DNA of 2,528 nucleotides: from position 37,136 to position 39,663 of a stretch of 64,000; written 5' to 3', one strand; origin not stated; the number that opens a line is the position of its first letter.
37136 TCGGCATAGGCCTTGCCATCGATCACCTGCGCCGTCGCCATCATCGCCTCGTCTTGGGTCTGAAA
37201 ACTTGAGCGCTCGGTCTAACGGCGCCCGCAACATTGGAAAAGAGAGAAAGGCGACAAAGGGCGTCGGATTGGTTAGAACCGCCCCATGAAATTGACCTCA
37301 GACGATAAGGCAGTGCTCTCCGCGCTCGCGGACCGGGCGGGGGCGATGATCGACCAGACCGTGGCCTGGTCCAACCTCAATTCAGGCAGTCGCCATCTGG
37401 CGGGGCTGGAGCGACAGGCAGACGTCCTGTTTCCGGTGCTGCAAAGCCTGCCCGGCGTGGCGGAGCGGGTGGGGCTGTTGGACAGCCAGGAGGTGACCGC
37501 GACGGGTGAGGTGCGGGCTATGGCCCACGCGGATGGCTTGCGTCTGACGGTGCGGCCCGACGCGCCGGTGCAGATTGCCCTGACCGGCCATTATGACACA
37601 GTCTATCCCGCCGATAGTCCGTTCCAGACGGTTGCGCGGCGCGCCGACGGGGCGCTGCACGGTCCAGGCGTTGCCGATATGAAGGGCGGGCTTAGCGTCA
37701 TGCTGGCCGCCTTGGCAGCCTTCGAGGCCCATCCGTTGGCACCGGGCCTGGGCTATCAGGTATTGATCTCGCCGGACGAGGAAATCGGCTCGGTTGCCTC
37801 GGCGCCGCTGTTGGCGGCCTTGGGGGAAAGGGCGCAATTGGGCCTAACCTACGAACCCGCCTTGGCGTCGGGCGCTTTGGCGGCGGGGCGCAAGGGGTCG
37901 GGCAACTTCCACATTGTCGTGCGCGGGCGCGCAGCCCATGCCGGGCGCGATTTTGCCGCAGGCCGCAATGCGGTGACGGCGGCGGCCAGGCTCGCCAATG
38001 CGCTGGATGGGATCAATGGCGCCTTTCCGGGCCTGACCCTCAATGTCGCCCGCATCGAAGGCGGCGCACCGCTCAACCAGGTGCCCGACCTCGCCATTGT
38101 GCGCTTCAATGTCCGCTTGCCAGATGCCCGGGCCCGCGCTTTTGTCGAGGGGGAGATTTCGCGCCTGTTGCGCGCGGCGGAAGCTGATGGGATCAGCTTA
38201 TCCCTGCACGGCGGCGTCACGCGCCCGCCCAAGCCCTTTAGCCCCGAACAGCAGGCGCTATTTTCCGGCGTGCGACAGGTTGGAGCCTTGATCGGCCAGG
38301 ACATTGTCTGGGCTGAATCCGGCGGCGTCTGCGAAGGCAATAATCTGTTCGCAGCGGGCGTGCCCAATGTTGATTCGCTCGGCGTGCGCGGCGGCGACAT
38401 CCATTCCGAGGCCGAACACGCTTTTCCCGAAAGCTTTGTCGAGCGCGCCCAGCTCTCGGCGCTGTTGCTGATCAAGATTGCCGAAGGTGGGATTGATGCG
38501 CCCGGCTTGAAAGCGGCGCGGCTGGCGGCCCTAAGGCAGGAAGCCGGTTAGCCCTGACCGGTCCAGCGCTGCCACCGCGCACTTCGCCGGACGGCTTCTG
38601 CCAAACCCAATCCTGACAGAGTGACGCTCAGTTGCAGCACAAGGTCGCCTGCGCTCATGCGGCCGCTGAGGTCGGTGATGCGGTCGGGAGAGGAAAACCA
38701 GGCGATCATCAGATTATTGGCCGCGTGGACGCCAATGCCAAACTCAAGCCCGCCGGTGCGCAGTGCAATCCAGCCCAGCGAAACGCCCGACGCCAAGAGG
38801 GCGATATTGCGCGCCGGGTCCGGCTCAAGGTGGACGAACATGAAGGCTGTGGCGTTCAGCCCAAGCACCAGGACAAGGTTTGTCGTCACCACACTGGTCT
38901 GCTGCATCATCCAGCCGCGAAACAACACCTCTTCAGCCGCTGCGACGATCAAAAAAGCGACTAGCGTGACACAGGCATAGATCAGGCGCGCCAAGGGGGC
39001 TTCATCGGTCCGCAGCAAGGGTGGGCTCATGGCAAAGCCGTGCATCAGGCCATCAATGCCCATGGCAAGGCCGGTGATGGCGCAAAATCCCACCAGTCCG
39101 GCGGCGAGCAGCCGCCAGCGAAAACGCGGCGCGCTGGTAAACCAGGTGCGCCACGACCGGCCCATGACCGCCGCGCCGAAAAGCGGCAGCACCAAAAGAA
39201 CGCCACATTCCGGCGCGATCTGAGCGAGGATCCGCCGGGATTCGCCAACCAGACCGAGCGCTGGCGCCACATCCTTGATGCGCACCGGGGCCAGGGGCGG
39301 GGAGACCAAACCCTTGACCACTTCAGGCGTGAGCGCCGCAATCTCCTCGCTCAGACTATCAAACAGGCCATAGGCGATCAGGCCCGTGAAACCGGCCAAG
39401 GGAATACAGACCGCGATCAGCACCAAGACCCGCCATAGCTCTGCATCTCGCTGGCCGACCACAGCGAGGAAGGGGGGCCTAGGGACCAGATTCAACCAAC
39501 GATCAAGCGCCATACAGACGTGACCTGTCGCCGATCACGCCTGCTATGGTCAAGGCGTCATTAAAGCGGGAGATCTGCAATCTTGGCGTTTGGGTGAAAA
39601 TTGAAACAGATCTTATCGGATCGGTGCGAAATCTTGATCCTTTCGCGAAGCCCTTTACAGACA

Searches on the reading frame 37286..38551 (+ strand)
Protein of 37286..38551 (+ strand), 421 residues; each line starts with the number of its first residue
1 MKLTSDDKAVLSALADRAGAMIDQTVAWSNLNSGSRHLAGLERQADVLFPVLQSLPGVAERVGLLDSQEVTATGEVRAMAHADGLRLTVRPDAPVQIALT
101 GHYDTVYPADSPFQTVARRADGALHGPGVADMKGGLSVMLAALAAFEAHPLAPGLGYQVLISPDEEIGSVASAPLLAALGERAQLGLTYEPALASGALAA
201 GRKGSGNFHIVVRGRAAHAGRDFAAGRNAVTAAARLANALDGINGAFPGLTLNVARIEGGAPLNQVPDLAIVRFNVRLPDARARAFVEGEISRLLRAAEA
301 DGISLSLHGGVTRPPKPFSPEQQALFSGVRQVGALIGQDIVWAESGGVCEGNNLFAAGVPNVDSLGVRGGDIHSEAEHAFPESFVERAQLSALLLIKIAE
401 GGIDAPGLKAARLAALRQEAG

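Call 24: search_protein_families(library=pfam, proteins=[window:37286-38551:+], max_evalue=0.00001)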
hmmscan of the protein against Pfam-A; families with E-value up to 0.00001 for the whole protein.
window:37286-38551:+ (421 aa): 2 families
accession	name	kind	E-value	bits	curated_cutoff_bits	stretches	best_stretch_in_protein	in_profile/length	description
PF01546.33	Peptidase_M20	-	1.3e-21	78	24.6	1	98-395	1-204/206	Peptidase family M20/M25/M40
PF07687.19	M20_dimer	-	8.7e-19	67.9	21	1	201-299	2-103/107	Peptidase dimerisation domain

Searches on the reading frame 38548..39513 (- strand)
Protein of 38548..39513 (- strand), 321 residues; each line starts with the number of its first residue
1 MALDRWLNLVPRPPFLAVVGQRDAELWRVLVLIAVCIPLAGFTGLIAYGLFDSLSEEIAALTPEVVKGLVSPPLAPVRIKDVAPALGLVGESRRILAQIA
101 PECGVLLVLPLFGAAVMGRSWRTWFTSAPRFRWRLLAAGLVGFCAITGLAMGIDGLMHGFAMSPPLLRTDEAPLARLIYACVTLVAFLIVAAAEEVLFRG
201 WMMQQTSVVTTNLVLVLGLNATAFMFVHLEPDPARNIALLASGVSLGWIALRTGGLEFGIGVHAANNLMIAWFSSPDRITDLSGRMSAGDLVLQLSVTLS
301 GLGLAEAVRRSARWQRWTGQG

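Call 24: search_protein_families(library=pfam, proteins=[window:38548-39513:-], max_evalue=0.00001)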
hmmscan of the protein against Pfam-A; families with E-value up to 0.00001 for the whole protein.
window:38548-39513:- (321 aa): 1 family
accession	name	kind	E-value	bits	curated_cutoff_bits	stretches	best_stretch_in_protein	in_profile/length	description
PF02517.21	Rce1-like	-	5.9e-14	52.6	22.4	1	181-269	6-93/93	Type II CAAX prenyl endopeptidase Rce1-like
